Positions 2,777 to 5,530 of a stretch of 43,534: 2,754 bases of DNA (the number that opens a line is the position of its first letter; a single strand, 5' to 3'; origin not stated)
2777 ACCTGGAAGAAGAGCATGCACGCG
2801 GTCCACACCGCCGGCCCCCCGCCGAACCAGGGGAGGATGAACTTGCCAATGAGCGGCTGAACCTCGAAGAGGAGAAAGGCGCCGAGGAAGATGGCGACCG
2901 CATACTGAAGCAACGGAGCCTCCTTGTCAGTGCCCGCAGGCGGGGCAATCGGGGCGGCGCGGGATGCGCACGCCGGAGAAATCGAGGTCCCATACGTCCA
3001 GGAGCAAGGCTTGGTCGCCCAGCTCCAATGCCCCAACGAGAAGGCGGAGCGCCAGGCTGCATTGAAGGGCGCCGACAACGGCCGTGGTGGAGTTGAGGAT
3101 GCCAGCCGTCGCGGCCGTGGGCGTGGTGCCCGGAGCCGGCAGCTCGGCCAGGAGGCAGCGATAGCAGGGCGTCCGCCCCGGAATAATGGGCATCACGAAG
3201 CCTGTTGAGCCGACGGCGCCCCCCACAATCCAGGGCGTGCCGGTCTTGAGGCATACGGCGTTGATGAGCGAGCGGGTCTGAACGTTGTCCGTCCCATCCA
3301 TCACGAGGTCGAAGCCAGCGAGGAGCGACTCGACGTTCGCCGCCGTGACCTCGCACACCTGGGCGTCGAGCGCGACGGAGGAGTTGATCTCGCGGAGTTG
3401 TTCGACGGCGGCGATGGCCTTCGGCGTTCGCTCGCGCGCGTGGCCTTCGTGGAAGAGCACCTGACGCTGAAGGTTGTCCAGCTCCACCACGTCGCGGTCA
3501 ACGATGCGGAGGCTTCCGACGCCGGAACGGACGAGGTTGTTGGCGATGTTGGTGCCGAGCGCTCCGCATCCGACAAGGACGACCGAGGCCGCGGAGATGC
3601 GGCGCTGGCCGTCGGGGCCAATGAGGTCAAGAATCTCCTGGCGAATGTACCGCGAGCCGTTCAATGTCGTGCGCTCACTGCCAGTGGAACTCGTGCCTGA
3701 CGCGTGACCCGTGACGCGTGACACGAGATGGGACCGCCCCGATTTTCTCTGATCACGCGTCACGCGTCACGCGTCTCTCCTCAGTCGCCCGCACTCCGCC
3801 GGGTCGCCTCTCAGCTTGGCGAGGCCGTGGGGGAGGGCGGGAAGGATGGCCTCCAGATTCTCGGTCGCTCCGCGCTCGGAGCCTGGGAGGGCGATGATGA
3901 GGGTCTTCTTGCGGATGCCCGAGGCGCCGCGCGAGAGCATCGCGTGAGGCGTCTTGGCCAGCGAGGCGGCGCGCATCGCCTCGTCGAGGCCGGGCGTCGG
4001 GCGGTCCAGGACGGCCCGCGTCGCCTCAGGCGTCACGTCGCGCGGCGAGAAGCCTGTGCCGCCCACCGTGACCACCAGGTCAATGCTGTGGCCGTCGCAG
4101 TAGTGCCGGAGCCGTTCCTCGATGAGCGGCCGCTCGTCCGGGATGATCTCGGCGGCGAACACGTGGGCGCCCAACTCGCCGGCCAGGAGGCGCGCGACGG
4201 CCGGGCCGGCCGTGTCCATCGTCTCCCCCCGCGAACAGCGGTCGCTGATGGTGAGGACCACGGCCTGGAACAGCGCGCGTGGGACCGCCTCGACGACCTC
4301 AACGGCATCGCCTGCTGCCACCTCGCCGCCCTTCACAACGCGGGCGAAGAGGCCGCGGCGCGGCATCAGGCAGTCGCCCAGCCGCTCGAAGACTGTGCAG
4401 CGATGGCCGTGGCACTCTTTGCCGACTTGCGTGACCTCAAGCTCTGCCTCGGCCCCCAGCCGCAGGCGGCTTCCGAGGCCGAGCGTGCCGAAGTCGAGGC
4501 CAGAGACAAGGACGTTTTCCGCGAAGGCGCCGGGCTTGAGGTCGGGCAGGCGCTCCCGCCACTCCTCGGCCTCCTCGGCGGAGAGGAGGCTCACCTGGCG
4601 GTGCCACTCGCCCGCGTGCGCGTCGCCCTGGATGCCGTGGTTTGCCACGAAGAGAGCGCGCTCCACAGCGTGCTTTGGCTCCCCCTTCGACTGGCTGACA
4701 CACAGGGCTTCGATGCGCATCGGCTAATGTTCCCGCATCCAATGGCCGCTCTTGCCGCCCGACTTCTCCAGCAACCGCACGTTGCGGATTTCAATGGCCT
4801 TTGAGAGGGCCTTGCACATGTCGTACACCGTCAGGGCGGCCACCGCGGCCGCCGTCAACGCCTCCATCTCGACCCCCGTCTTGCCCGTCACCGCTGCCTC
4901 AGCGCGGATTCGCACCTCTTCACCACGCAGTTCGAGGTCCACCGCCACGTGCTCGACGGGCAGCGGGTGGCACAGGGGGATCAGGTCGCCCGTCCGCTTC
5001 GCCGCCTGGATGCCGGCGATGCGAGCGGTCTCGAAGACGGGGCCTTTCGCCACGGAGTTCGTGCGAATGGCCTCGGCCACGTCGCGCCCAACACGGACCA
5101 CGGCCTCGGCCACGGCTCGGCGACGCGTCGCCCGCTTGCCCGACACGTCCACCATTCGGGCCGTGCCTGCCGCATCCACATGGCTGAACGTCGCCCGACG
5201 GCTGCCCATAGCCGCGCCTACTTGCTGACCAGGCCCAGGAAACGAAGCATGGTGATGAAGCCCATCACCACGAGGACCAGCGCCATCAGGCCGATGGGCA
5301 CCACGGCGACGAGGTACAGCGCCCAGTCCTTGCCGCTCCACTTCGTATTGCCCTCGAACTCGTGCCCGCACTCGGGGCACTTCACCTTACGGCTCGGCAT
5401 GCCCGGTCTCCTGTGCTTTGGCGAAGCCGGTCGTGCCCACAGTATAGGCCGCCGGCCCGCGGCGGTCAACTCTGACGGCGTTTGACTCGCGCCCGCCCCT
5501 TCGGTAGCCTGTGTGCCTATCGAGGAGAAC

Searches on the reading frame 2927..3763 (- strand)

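Call 63: search_protein_families(library=pfam, proteins=[window:2927-3763:-], max_evalue=0.0001)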
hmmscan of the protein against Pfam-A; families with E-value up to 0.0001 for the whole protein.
window:2927-3763:- (278 aa): 1 family
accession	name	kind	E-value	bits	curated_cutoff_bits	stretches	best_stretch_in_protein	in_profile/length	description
PF00899.27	ThiF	-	1.9e-67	227.3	28.1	1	39-275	1-238/238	ThiF family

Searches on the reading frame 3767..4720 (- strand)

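Call 63: search_protein_families(library=pfam, proteins=[window:3767-4720:-], max_evalue=0.0001)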
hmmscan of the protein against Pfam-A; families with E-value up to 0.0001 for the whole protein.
window:3767-4720:- (317 aa): 2 families
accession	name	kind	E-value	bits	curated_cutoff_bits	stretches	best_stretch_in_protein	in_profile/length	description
PF00994.29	MoCF_biosynth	-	1e-29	103.6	26.6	1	155-298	2-144/144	Probable molybdopterin binding domain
PF03473.23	MOSC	-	8.6e-16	58.5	22.7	1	34-141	3-120/120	MOSC domain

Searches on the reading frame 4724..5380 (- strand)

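Call 64: search_protein_families(library=pfam, proteins=[window:4724-5380:-], max_evalue=0.0001)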
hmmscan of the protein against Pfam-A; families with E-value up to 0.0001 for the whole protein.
window:4724-5380:- (218 aa): 1 family
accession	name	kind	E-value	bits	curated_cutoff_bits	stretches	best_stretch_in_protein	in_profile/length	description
PF01967.27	MoaC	-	2.6e-54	183.3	27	1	76-209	1-136/136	MoaC family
